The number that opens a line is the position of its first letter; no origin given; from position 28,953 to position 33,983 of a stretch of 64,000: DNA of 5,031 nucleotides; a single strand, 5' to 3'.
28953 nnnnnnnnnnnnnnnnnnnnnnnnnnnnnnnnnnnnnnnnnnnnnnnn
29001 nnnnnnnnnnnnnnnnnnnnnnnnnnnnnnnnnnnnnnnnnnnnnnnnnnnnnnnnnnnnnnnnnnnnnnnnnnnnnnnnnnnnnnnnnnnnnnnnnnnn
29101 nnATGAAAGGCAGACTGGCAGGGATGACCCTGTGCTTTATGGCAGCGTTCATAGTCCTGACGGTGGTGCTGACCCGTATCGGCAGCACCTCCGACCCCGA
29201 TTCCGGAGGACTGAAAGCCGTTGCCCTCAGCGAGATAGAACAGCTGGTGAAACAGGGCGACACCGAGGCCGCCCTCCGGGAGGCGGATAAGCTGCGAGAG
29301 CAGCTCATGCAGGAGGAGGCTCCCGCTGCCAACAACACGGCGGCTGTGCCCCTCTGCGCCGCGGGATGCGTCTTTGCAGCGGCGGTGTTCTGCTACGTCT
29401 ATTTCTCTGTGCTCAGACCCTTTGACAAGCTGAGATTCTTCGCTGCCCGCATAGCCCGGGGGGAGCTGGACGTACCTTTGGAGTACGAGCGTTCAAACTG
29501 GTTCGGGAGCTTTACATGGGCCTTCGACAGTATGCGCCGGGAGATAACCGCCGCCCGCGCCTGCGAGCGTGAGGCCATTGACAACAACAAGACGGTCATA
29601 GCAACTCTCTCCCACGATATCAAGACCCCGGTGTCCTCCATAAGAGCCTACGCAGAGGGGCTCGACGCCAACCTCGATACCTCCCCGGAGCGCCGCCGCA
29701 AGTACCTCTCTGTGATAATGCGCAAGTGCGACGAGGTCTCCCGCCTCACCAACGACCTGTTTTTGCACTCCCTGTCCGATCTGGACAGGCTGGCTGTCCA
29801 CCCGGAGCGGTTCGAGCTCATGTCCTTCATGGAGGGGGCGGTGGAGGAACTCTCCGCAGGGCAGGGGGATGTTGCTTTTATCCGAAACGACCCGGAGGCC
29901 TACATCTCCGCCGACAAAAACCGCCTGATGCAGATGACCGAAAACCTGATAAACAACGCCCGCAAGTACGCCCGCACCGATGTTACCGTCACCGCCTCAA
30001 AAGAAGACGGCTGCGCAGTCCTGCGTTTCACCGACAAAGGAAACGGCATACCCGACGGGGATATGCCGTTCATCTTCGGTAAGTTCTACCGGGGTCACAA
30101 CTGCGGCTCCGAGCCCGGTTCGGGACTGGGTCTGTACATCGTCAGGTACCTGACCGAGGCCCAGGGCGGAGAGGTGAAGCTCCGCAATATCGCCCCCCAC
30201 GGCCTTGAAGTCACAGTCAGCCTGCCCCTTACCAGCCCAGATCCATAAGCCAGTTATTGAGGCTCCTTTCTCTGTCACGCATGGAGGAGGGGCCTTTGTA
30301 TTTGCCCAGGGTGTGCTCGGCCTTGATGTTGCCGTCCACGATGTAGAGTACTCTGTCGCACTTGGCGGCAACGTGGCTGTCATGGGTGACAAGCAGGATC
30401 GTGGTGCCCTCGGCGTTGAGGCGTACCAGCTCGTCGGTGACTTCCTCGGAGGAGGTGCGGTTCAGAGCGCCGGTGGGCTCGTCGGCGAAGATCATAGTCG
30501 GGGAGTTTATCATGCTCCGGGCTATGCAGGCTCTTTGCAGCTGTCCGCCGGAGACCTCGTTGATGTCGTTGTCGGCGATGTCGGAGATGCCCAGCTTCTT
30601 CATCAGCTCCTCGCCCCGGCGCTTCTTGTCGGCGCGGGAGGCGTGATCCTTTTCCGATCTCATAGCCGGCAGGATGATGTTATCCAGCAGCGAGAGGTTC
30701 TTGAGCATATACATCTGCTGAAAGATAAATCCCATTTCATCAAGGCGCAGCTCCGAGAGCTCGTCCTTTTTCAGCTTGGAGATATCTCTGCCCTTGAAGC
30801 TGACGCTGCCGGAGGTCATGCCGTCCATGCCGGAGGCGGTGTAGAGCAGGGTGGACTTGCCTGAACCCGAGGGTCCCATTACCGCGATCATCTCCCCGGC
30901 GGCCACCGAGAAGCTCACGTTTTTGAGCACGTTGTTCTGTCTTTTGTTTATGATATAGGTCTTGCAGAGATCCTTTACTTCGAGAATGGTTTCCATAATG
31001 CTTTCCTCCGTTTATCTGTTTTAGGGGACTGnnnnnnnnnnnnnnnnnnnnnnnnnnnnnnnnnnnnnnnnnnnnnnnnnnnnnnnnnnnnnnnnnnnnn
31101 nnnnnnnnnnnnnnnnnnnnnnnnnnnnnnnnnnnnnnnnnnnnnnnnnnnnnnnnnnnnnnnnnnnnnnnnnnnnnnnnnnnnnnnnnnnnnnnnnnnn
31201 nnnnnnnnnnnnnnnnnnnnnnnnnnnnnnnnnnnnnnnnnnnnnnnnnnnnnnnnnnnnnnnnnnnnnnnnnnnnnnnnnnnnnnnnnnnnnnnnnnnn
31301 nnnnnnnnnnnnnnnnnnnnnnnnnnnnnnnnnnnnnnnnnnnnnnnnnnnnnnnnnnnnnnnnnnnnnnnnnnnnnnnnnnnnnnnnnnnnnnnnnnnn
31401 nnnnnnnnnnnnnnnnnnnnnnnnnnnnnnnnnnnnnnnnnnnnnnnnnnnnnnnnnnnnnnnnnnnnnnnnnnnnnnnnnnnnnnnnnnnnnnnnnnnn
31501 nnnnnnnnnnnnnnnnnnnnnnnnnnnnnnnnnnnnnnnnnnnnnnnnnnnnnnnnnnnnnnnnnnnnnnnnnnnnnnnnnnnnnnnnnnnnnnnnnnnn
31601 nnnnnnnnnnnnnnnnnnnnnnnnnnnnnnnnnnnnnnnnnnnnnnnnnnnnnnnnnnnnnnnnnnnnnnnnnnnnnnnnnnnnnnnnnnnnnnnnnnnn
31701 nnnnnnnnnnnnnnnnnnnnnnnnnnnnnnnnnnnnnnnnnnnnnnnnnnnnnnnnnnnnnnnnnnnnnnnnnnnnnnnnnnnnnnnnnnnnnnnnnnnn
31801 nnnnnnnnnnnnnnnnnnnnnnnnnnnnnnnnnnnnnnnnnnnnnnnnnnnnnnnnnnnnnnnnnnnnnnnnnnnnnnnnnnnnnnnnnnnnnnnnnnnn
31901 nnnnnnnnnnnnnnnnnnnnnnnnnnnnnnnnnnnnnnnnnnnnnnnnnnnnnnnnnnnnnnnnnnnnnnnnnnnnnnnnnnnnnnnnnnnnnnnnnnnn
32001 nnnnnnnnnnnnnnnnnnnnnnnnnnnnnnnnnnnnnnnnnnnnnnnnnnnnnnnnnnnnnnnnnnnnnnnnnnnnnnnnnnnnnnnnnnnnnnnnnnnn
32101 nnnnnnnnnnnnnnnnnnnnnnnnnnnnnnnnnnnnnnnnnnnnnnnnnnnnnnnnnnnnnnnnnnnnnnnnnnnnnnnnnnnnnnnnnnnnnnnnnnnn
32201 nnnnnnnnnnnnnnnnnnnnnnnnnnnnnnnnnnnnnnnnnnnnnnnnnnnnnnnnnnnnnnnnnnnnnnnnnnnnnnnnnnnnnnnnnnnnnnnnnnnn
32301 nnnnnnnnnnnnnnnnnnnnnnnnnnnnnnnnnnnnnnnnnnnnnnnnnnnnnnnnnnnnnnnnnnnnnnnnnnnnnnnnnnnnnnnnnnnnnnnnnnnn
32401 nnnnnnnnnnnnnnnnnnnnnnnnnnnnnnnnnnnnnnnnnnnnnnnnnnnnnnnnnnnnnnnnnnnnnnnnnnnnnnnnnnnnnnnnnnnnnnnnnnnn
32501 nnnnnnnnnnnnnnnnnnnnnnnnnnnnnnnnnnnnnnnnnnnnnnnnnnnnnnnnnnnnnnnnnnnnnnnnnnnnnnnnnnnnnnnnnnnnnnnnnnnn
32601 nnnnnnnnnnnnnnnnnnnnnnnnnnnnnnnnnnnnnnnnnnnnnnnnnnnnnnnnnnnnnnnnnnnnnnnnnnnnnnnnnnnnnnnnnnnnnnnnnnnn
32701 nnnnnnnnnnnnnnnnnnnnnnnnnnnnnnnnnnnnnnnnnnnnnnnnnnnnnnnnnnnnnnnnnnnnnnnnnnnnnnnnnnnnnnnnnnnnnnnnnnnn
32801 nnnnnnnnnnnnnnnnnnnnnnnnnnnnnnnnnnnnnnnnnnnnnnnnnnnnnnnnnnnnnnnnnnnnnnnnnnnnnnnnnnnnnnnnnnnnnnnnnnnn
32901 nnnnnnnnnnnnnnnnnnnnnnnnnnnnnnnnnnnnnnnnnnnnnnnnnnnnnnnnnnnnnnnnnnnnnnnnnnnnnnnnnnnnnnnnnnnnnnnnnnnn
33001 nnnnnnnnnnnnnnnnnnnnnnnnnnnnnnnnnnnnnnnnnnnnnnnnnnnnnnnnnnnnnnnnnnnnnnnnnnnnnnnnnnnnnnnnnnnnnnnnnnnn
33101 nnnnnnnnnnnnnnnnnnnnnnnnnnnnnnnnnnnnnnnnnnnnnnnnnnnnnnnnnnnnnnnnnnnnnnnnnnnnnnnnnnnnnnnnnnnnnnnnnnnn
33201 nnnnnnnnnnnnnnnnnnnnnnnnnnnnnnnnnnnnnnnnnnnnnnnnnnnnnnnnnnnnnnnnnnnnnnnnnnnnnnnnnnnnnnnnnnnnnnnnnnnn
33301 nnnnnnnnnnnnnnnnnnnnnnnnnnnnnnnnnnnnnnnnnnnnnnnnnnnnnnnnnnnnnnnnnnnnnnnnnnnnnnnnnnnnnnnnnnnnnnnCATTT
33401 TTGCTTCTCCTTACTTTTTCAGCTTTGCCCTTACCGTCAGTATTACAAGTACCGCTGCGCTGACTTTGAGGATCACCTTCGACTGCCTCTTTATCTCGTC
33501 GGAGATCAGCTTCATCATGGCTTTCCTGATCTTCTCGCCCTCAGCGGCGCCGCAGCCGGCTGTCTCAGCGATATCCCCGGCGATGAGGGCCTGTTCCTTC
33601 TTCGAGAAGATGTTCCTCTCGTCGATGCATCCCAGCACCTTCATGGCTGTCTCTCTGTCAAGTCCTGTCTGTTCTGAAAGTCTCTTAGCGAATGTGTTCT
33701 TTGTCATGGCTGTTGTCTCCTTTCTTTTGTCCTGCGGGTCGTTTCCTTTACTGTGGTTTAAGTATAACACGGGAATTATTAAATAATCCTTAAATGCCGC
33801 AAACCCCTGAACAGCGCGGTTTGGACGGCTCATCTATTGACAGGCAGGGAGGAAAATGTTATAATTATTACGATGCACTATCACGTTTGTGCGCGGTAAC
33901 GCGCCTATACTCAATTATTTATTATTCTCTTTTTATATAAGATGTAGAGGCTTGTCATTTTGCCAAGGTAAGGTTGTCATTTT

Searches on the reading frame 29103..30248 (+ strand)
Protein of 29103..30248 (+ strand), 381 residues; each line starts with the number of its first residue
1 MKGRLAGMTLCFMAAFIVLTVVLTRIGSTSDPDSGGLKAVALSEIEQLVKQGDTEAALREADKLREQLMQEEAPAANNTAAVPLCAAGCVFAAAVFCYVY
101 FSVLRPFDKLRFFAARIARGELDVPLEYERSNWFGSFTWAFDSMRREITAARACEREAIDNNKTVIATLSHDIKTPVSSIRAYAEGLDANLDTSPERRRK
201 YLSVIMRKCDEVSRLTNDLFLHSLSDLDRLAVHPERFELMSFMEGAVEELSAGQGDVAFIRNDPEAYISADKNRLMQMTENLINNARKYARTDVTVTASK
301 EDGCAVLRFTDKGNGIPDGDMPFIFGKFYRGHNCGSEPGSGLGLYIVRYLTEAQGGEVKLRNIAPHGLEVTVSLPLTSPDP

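Call 3: search_protein_families(library=pfam, proteins=[window:29103-30248:+], max_evalue=0.01)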
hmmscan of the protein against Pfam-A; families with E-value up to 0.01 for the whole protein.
window:29103-30248:+ (381 aa): 2 families
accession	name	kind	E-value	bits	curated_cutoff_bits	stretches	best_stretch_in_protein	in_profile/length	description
PF02518.31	HATPase_c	-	3.7e-22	79.3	26.4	1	271-377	2-110/111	Histidine kinase-, DNA gyrase B-, and HSP90-like ATPase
PF00512.31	HisKA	-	8.1e-13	48.7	26.9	1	164-219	4-57/66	His Kinase A (phospho-acceptor) domain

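Call 32: search_solved_structures(query=window:29103-30248:+, max_evalue=1e-10)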
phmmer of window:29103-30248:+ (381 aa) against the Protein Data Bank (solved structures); distinct sequences matched with E-value up to 1e-10: 22.
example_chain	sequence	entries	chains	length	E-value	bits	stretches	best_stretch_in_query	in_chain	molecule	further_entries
5uht_A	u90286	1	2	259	7.9e-24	87.7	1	147-368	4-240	Sensor histidine kinase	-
2c2a_A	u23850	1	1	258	9.6e-24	87.4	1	148-368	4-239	SENSOR HISTIDINE KINASE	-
3dge_A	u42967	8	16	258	1e-23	87.3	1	148-368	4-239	Sensor protein | Histidine kinase | Sensor histidine kinase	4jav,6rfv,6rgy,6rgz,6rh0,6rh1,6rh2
6azr_A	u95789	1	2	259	3.9e-23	85.4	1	147-368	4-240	Sensor histidine kinase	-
4jas_A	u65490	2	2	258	2.5e-22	82.8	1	148-368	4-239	Histidine kinase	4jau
6rh7_A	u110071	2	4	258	2.6e-22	82.7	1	148-368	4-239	Sensor histidine kinase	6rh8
4i5s_A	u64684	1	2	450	4.2e-21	78.7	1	155-376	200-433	Putative histidine kinase CovS; VicK-like protein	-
6paj_A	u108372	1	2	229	2e-20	76.5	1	162-375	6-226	Sensor protein SrrB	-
5c93_A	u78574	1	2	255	1.2e-19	73.9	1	154-376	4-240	Histidine kinase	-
4u7n_A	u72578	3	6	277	1.4e-19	73.8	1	154-376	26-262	Histidine protein kinase sensor protein | Histidine kinase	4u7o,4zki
8u4x_A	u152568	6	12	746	4.1e-19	72.2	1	144-376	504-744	histidine kinase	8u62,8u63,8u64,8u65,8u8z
7z8n_A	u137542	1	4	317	6.6e-17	64.9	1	147-376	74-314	Histidine kinase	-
6lgq_C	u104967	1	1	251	1.2e-16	64.1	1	163-376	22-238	Histidine kinase KdpD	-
3sl2_A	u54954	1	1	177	4.9e-15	58.8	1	253-376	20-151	Sensor histidine kinase yycG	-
4q20_A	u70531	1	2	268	1.1e-14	57.6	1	156-378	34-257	Sensor protein DivL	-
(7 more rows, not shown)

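Call 68: search_protein_families(library=ncbifam, proteins=[window:29103-30248:+], max_evalue=1e-10)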
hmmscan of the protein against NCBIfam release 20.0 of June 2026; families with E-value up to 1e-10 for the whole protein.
window:29103-30248:+ (381 aa): 46 families (the best 25 are shown)
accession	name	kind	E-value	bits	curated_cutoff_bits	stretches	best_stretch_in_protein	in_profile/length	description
NF046044.1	PnpS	equivalog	1.7e-34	119.5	400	1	147-375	159-390/390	two-component system histidine kinase PnpS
NF033092.0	HK_WalK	equivalog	5.2e-33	114.5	725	1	155-376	364-594/594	cell wall metabolism sensor histidine kinase WalK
NF033091.0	HK_VanS_ACDEFG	equivalog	4.7e-30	104.7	400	1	141-362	53-281/293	vancomycin resistance histidine kinase VanS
TIGR02966.1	phoR_proteo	equivalog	4.1e-29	101.7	334.2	1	163-364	115-323/333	phosphate regulon sensor histidine kinase PhoR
NF008312.0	PRK11100.1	equivalog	6.9e-29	101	356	1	89-377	192-475/477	two-component system sensor histidine kinase CreC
NF007004.0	PRK09467.1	equivalog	9.6e-28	97.2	415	1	103-377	180-437/440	two-component system sensor histidine kinase EnvZ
NF007898.0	PRK10604.1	equivalog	2.4e-26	92.9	478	1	106-377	163-424/433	two-component system sensor histidine kinase RstB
TIGR02956.1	TMAO_torS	equivalog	7.6e-26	90.5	676.5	1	151-379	453-685/967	TMAO reductase system sensor histidine kinase/response regulator TorS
NF045595.1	HK_scytonemin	equivalog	5.9e-25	87.7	865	1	158-376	411-635/637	scytonemin biosynthesis sensor histidine kinase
NF012163.2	BaeS_SmeS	equivalog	2e-24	86.4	500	1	103-375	188-457/457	sensor histidine kinase efflux regulator BaeS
NF007793.0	PRK10490.1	equivalog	3.8e-24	84.8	1123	1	145-379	649-885/895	two-component system sensor histidine kinase KdpD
NF007837.0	PRK10549.1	equivalog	5.3e-24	84.7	603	1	89-378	174-460/466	envelope stress sensor histidine kinase BaeS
NF041735.1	hist_kin_RppB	equivalog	1.9e-23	83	400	1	167-375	221-438/438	two-component system sensor histidine kinase RppB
NF058527.1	HistKinChvGCaul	equivalog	1.2e-22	80.3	740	1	157-363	301-515/535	two-component sensor histidine kinase ChvG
NF041210.1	his_kin_PieS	equivalog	1.4e-22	80.4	850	1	107-377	195-471/474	two component system sensor histidine kinase PieS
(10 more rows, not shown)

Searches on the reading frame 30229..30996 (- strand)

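Call 9: search_protein_families(library=ncbifam, proteins=[window:30229-30996:-], max_evalue=0.01)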
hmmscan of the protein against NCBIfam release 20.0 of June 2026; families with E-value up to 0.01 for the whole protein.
window:30229-30996:- (255 aa): 191 families (the best 25 are shown)
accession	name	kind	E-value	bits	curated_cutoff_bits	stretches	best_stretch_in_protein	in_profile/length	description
TIGR02211.1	LolD_lipo_ex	equivalog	9e-62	208.5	307.75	1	4-225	1-220/221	lipoprotein-releasing ABC transporter ATP-binding protein LolD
NF007826.0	PRK10535.1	equivalog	2.7e-59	201.1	966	1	1-229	1-226/648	macrolide ABC transporter ATP-binding protein/permease MacB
NF008639.0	PRK11629.1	equivalog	1.7e-55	188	360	1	3-230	5-230/234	lipoprotein-releasing ABC transporter ATP-binding protein LolD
NF038007.1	ABC_ATP_DarD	equivalog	3.5e-52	177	375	1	5-224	2-218/218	darobactin export ABC transporter ATP-binding protein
TIGR03608.1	L_ocin_972_ABC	subfamily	5.6e-52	176.2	254.85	1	17-219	7-206/206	putative bacteriocin export ABC transporter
NF007879.0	PRK10584.1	equivalog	2.4e-51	174.7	336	1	2-227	4-227/228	putative ABC transporter ATP-binding protein YbbA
TIGR02315.1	ABC_phnC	equivalog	2.9e-47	161.2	266.1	1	4-224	1-224/243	phosphonate ABC transporter ATP-binding protein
TIGR02673.1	FtsE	equivalog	6.6e-47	159.9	264.85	1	7-215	4-205/214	cell division ATP-binding protein FtsE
TIGR02982.1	heterocyst_DevA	subfamily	1e-46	159.3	295.8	1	5-224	2-219/220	ABC exporter ATP-binding subunit, DevA family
NF007027.0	PRK09493.1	equivalog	1.1e-40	139.5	379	1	6-227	3-217/240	glutamine ABC transporter ATP-binding protein GlnQ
TIGR02857.1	CydD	equivalog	9.2e-39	133.8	435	1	10-217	327-527/529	thiol reductant ABC exporter subunit CydD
TIGR02769.1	nickel_nikE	equivalog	2.4e-38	132.2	332.55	1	4-231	2-236/265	nickel import ATP-binding protein NikE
TIGR03265.1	PhnT2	equivalog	5e-37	128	457.7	1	3-226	3-215/353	putative 2-aminoethylphosphonate ABC transporter ATP-binding protein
TIGR00968.1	3a0106s01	subfamily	2.3e-36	125.5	342.75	1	20-226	12-211/237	sulfate ABC transporter ATP-binding protein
NF007739.0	PRK10419.1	subfamily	2.4e-36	125.7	354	1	4-234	3-240/268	nickel ABC transporter ATP-binding protein NikE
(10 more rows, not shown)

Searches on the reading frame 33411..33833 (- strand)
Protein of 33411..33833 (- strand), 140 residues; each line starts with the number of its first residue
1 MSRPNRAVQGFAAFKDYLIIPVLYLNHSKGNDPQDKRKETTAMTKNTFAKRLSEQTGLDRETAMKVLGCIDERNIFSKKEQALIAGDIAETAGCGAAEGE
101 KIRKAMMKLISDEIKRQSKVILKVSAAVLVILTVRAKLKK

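Call 9: search_protein_families(library=ncbifam, proteins=[window:33411-33833:-], max_evalue=0.01)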
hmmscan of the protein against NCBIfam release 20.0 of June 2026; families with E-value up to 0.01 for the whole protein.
window:33411-33833:- (140 aa): 0 families

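Call 29: search_protein_families(library=pfam, proteins=[window:33411-33833:-], max_evalue=0.001)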
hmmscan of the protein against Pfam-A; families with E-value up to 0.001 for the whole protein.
window:33411-33833:- (140 aa): 1 family
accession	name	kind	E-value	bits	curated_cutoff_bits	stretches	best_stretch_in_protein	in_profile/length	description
PF00216.26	Bac_DNA_binding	-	0.00036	21.2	22.4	0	43-68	1-26/90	Bacterial DNA-binding protein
